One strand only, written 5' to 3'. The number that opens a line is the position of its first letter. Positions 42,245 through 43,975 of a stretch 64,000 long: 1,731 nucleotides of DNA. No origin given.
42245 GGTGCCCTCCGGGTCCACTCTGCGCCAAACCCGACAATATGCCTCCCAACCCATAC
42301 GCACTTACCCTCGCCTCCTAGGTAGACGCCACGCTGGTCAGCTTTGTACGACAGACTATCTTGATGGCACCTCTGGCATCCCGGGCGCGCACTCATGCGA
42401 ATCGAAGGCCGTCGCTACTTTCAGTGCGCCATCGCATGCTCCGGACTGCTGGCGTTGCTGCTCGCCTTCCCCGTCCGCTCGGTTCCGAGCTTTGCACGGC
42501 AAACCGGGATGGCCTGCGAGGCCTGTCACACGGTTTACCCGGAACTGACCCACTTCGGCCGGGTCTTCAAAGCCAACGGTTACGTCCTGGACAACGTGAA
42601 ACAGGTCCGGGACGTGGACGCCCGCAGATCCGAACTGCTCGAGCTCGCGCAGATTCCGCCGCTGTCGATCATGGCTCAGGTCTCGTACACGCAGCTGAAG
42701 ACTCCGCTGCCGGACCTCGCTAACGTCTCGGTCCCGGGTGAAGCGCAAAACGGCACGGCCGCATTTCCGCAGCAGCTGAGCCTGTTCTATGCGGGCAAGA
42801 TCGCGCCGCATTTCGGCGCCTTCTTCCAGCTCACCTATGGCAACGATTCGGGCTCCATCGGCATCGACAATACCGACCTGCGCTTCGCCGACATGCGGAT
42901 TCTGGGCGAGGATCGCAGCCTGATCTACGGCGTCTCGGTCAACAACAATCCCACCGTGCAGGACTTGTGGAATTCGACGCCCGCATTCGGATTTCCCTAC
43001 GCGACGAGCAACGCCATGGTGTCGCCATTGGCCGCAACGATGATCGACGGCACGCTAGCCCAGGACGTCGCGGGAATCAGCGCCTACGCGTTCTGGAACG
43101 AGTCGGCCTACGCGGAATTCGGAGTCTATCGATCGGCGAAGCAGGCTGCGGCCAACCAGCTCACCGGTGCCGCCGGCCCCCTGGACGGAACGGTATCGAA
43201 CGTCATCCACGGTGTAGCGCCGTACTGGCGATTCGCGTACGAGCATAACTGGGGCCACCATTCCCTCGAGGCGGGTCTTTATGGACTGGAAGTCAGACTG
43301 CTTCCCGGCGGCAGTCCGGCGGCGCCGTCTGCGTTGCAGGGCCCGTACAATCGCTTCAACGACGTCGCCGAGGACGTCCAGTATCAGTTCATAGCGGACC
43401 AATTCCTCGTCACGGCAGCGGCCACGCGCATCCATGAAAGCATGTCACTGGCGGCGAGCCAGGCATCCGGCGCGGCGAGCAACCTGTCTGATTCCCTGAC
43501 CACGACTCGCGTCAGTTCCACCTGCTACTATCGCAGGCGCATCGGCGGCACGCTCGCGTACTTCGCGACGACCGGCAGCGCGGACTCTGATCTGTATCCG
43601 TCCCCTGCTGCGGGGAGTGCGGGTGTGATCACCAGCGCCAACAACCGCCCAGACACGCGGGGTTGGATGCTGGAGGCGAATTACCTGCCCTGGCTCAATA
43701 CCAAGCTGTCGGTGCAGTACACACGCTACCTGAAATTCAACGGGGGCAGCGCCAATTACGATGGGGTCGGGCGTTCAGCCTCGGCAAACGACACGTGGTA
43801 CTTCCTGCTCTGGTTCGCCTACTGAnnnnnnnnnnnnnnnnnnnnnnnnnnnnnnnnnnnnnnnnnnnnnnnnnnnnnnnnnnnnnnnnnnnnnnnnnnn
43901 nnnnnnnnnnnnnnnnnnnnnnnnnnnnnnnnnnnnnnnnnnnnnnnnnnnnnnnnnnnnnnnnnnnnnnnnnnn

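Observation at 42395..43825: Cyc2-like fused monohaem cytochrome-porin (candidate outer-membrane iron oxidase / extracellular electron-transfer protein)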

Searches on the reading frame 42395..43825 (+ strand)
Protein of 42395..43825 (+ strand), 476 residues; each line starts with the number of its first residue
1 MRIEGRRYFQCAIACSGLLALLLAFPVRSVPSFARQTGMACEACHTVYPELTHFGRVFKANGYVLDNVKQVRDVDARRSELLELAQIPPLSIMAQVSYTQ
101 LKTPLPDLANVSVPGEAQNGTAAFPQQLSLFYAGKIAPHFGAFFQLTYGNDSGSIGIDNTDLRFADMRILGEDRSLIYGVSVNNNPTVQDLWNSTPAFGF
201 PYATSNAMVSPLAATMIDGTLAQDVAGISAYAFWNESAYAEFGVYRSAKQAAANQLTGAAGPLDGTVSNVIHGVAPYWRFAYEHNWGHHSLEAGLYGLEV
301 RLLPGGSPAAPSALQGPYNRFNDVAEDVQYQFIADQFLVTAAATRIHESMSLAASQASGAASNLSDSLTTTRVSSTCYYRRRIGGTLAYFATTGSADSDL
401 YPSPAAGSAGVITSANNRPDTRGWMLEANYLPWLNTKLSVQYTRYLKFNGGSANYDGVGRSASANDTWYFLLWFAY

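Call 3: search_protein_families(library=pfam, proteins=[window:42395-43825:+], max_evalue=1)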
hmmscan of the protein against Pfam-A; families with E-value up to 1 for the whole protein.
window:42395-43825:+ (476 aa): 1 family
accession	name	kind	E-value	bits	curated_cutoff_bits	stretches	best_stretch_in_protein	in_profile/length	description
PF17734.6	Spt46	-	0.21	11.8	29.5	0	34-55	181-202/228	Spermatogenesis-associated protein 46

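Call 4: search_protein_families(library=ncbifam, proteins=[window:42395-43825:+], max_evalue=1)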
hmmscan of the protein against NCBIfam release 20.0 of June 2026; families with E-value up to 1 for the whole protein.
window:42395-43825:+ (476 aa): 0 families

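Call 5: find_homologous_proteins(query=window:42395-43825:+)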
Query window:42395-43825:+ (476 aa): 3120 proteins with E <= 0.001 among 8000 candidates; the best 120 are listed.
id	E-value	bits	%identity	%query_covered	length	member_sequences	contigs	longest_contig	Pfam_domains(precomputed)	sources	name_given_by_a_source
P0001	3.6e-279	944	91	94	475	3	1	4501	-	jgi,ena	-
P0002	8.4e-257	871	81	100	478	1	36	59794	-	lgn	-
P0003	2.1e-249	846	78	100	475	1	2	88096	-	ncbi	-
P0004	1.0e-248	844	82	95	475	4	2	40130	-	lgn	-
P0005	3.5e-247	839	80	96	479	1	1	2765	-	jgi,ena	-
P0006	5.0e-246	835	77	98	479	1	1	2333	-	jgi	-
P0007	1.1e-245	834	78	100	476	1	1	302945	-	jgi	jgi:hypothetical protein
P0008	2.3e-245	833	76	98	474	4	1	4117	-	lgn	-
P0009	8.6e-245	831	79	96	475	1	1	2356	-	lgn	-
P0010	1.3e-244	830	79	97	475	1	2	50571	-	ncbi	-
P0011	2.7e-244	829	81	94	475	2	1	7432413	-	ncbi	-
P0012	3.1e-244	829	80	96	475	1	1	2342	-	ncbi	-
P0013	1.2e-243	827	79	94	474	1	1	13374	-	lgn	-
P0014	3.0e-243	826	77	99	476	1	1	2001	-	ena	-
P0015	1.2e-242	824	77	99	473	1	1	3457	-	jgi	jgi:hypothetical protein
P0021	5.0e-241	819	80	94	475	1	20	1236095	-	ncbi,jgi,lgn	jgi:hypothetical protein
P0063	4.0e-230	783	74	96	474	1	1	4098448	-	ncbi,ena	-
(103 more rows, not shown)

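Call 8: search_solved_structures(query=window:42395-43825:+, max_evalue=10)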
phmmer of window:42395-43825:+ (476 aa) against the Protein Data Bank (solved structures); distinct sequences matched with E-value up to 10: 1.
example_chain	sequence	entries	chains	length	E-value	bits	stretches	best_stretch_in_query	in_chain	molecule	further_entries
9l94_Y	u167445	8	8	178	0.21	13.6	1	235-302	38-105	Large ribosomal subunit protein uL6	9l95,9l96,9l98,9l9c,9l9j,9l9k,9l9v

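Call 18: find_encoding_contigs(protein=P0011, flank=10000, max_places=3)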
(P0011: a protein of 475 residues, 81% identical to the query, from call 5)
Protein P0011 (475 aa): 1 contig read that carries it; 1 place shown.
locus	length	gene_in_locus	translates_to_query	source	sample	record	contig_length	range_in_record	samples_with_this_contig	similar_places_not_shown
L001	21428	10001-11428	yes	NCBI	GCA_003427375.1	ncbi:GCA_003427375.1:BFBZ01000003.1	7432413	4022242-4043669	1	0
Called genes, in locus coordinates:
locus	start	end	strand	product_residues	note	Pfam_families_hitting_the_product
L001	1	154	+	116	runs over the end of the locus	-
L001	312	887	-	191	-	PF00589:Phage_integrase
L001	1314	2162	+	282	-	PF01936:NYN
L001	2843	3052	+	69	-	PF13356:Arm-DNA-bind_3 (weak)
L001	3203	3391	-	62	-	PF01381:HTH_3 (weak), PF13443:HTH_26 (weak), PF21716:dnstrm_HI1420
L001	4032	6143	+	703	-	PF12951:PATR (weak)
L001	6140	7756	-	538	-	PF00027:cNMP_binding, PF07992:Pyr_redox_2, PF13738:Pyr_redox_3, PF00070:Pyr_redox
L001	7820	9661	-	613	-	PF13650:Asp_protease_2, PF13975:gag-asp_proteas, PF13650:Asp_protease_2, PF13975:gag-asp_proteas, PF14559:TPR_19 (weak), PF13371:TPR_9 (weak), PF13414:TPR_11 (weak), PF00515:TPR_1 (weak), +5 more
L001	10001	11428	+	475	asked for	-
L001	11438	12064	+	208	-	PF13442:Cytochrome_CBB3 (faint), PF00034:Cytochrom_C (weak)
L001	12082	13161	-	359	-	PF22807:TrAA12, PF07995:GSDH, PF22807:TrAA12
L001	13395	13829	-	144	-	PF09990:DUF2231 (weak)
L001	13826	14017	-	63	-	-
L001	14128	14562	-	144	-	PF03779:SPW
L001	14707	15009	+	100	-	-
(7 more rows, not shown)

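Call 19: search_protein_representatives(protein=window:42395-43825:+)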
Query: 476 residues. Proteins with E-value up to 0.001 (for the whole library): 2992; up to 1e-10: 1205; up to 1e-30: 423. The best 150 are listed.
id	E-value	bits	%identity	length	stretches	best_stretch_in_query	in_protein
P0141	1.2e-149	515.6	54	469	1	9-474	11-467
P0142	9.6e-126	436.8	68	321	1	18-327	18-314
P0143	8.2e-124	430.5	47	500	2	11-406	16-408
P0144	7.8e-122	423.9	66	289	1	188-476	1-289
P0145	8.8e-122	423.8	51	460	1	15-476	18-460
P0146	4.4e-111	388.5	47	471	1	7-475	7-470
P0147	1.5e-109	383.4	45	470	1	15-476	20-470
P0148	6.6e-108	378.0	70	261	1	19-258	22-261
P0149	2.2e-107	376.3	51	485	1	16-476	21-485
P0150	1.8e-105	370.0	48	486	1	26-476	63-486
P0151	1.4e-104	367.0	48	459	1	16-476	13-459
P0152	3.1e-103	362.6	46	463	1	16-475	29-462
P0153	3.1e-103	362.6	47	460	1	17-476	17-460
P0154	1.8e-101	356.8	45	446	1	26-476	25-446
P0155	6.6e-101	354.9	49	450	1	22-475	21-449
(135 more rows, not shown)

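Call 32: find_related_loci(query=A3, collection=genome_contigs, flank=6000)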
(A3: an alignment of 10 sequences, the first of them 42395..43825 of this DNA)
Query A3 (476 aa) in genome_contigs; peptide patterns used: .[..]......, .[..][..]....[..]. (x = any residue, [..] = any of these).
600 stretches matched a pattern (row limit reached: there are more); 486 encode a relative of the query (tblastn E <= 1e-3); the best 80 are kept; 80 distinct loci.
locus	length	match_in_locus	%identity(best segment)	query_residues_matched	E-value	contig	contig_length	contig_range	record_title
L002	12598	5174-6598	74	3-476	0e+0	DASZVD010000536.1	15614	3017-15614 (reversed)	MAG TPA_asm: Steroidobacteraceae bacterium isolate SMAG_U6122 k141_177384, whole genome shotgun sequence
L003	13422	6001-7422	68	1-476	0e+0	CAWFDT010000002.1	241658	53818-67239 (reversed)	MAG: uncultured proteobacterium isolate MFD05521.bin.1.250 genome assembly, contig: contig_102027, whole genome shotgun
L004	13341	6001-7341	71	30-476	0e+0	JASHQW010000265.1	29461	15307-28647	MAG: Gammaproteobacteria bacterium isolate JOPF085 JOPF_AWAY_contig_966555, whole genome shotgun sequence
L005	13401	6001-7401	70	5-476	0e+0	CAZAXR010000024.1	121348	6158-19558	MAG TPA_asm: uncultured Steroidobacteraceae bacterium isolate binchicken_co279_97 genome assembly, contig: k141_3683043,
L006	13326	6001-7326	72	30-476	0e+0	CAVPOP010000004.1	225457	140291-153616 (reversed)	MAG: uncultured Gammaproteobacteria bacterium isolate MFD00031.bin.1.58 genome assembly, contig: contig_57058, whole gen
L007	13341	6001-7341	71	30-476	0e+0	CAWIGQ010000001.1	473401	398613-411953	MAG: uncultured Gammaproteobacteria bacterium isolate MFD01248.bin.2.16 genome assembly, contig: contig_100, whole genom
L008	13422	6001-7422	67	1-476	0e+0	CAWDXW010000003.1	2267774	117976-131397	MAG: uncultured proteobacterium isolate MFD05705.bin.2.10 genome assembly, contig: contig_37519, whole genome shotgun se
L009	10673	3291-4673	68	14-476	0e+0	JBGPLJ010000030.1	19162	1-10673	MAG: Steroidobacteraceae bacterium isolate OBJ_0618_7090110_265 k141_9692753_length_19162_cov_26.4816, whole genome shot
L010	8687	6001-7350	69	30-476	0e+0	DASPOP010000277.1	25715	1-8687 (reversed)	MAG TPA_asm: Steroidobacteraceae bacterium isolate SMAG_U12150 k141_345661, whole genome shotgun sequence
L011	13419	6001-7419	68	1-476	0e+0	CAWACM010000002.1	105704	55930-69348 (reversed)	MAG: uncultured proteobacterium isolate MFD09286.bin.2.121 genome assembly, contig: contig_104742, whole genome shotgun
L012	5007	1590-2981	70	15-476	0e+0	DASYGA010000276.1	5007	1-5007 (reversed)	MAG TPA_asm: Steroidobacteraceae bacterium isolate SMAG_U4201 k141_1577984, whole genome shotgun sequence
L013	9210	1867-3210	71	29-476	0e+0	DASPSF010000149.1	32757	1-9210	MAG TPA_asm: Steroidobacteraceae bacterium isolate SMAG_U12244 k141_873661, whole genome shotgun sequence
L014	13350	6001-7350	70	29-476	0e+0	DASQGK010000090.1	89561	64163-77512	MAG TPA_asm: Steroidobacteraceae bacterium isolate SMAG_U11804 k141_329127, whole genome shotgun sequence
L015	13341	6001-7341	69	30-476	0e+0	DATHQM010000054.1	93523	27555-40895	MAG TPA_asm: Steroidobacteraceae bacterium isolate SMAG_U12739 k141_331084, whole genome shotgun sequence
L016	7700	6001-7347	70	26-476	0e+0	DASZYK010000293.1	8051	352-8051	MAG TPA_asm: Steroidobacteraceae bacterium isolate SMAG_U6208 k141_938875, whole genome shotgun sequence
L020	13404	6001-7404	66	6-476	0e+0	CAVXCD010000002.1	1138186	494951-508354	MAG: uncultured Gammaproteobacteria bacterium isolate MFD03399.bin.1.83 genome assembly, contig: contig_4774, whole geno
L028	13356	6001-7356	68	30-476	0e+0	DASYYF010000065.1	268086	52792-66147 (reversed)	MAG TPA_asm: Steroidobacteraceae bacterium isolate SMAG_U6328 k141_494275, whole genome shotgun sequence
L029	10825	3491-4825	69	30-476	0e+0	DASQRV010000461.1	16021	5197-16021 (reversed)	MAG TPA_asm: Steroidobacteraceae bacterium isolate SMAG_U10892 k141_40910, whole genome shotgun sequence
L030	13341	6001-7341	67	30-476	0e+0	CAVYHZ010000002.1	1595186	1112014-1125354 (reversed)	MAG: uncultured proteobacterium isolate MFD05377.bin.1.61 genome assembly, contig: contig_18557, whole genome shotgun se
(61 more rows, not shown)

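Call 36: predict_structure(alignment_id=A2)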
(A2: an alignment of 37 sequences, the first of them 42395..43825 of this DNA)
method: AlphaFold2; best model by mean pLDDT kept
length: 476 residues; sequences in the alignment: 37
mean_pLDDT: 82.3   pTM: 0.80
mean pLDDT of the five models: 82.3, 80.8, 80.4, 80.2, 79.3
residues with pLDDT >= 90: 228; 70-90: 155; 50-70: 38; < 50: 55
segments of 3 or more residues with pLDDT < 50: 24-32, 34-36, 69-87, 109-116, 252-266
pLDDT, mean of each block of 10 residues (from residue 1): 69 86 53 52 75 90 69 41 46 91 72 52 88 86 89 81 93 93 92 86 81 85 88 97 89 39 57 95 95 97 70 72 97 92 97 89 96 95 95 95 79 90 97 88 96 92 95 89
secondary structure, 60 per line:
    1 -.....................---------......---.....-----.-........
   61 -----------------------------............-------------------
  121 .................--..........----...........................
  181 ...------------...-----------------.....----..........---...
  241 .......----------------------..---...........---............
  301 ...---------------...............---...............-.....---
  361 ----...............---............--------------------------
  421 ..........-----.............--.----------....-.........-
elements in order: H2-22 H32-37 H41-44 H53-60 E90-101 E121-137 E140-149 E154-170 E174-183 H216-220 E225-234 E238-247 E275-285 E289-303 E319-333 E337-351 H353-357 E365-379 E383-394 E421-430 E436-448 H462-465 E467-475

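Call 41: search_protein_families(library=pfam, proteins=[L003:1951-3384:+, L004:3078-5759:-, L028:1136-1576:+, L029:7901-8263:+, L015:4512-5138:+, L004:575-1045:+, L005:186-1196:+, L030:12658-13308:-], max_evalue=0.0001)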
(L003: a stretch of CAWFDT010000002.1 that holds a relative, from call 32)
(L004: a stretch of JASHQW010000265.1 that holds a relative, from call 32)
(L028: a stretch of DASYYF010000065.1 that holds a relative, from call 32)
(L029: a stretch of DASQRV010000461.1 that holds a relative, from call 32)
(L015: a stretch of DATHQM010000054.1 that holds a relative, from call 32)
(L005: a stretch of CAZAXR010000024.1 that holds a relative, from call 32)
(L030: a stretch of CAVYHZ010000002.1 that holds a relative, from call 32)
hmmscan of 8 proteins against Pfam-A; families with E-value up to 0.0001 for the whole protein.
L003:1951-3384:+ (477 aa): 2 families
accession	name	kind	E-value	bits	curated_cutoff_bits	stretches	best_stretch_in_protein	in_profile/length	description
PF04055.27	Radical_SAM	-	1.2e-20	74.7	29.5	1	70-248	1-165/166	Radical SAM superfamily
PF06969.22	HemN_C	-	5.8e-09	36.3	24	1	383-452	1-67/67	HemN C-terminal domain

L004:3078-5759:- (893 aa): 8 families
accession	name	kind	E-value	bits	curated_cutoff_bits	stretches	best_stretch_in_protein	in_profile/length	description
PF13549.11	ATP-grasp_5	-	2.1e-85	286.1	27.6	1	482-703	2-221/221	ATP-grasp domain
PF13607.11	Succ_CoA_lig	-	1.3e-56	190.7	27.4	1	156-293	1-138/138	Succinyl-CoA ligase like flavodoxin domain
PF13380.12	CoA_binding_2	-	1.8e-25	90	22.8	1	14-138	2-114/116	CoA binding domain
PF00583.31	Acetyltransf_1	-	8.7e-14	52.2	20.7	1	758-872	6-116/116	Acetyltransferase (GNAT) family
PF13302.13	Acetyltransf_3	-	1.9e-09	38.7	25.4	1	734-873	2-138/138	Acetyltransferase (GNAT) domain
PF02629.25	CoA_binding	-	2.2e-06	28.8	22.3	1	13-102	4-96/97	CoA binding domain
PF13508.13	Acetyltransf_7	-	6.1e-06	27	27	1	790-873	5-83/84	Acetyltransferase (GNAT) domain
PF19045.5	Ligase_CoA_2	-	1.4e-05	25.7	23.7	1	306-391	3-88/162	Ligase-CoA domain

L028:1136-1576:+ (146 aa): 2 families
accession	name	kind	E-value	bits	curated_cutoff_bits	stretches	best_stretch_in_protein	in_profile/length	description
PF00011.27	HSP20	-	3.9e-25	88.3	20.8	1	44-146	1-102/102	Hsp20/alpha crystallin family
PF17886.7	ArsA_HSP20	-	2.1e-07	30.8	22.5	1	49-129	1-62/63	HSP20-like domain found in ArsA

L029:7901-8263:+ (120 aa): 1 family
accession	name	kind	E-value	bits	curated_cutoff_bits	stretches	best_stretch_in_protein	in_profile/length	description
PF01355.22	HIPIP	-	2.3e-22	79.5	22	1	57-117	1-66/66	High potential iron-sulfur protein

L015:4512-5138:+ (208 aa): 3 families
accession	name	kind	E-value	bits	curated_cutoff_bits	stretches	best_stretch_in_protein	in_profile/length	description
PF00072.30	Response_reg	-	3.7e-30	104.8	30.2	1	8-118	1-111/111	Response regulator receiver domain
PF00196.25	GerE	-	3.5e-19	68.6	23.5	1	142-198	1-57/57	Bacterial regulatory proteins, luxR family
PF08281.18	Sigma70_r4_2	-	2.4e-07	30.7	25.7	1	136-185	3-53/54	Sigma-70, region 4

L004:575-1045:+ (156 aa): 1 family
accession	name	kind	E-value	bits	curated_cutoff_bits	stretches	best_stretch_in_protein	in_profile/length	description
PF04972.22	BON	-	6.2e-25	87.7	27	2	6-73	2-69/69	BON domain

L005:186-1196:+ (336 aa): 3 families
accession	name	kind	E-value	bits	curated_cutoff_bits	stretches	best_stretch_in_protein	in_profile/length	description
PF02518.31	HATPase_c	-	2.4e-26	92.8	26.4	1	85-193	2-109/111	Histidine kinase-, DNA gyrase B-, and HSP90-like ATPase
PF00072.30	Response_reg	-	1e-10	42.2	30.2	1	219-330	1-110/111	Response regulator receiver domain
PF13581.12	HATPase_c_2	-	5.5e-05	23.6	27.4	0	95-171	42-112/127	Histidine kinase-like ATPase domain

L030:12658-13308:- (216 aa): 0 families
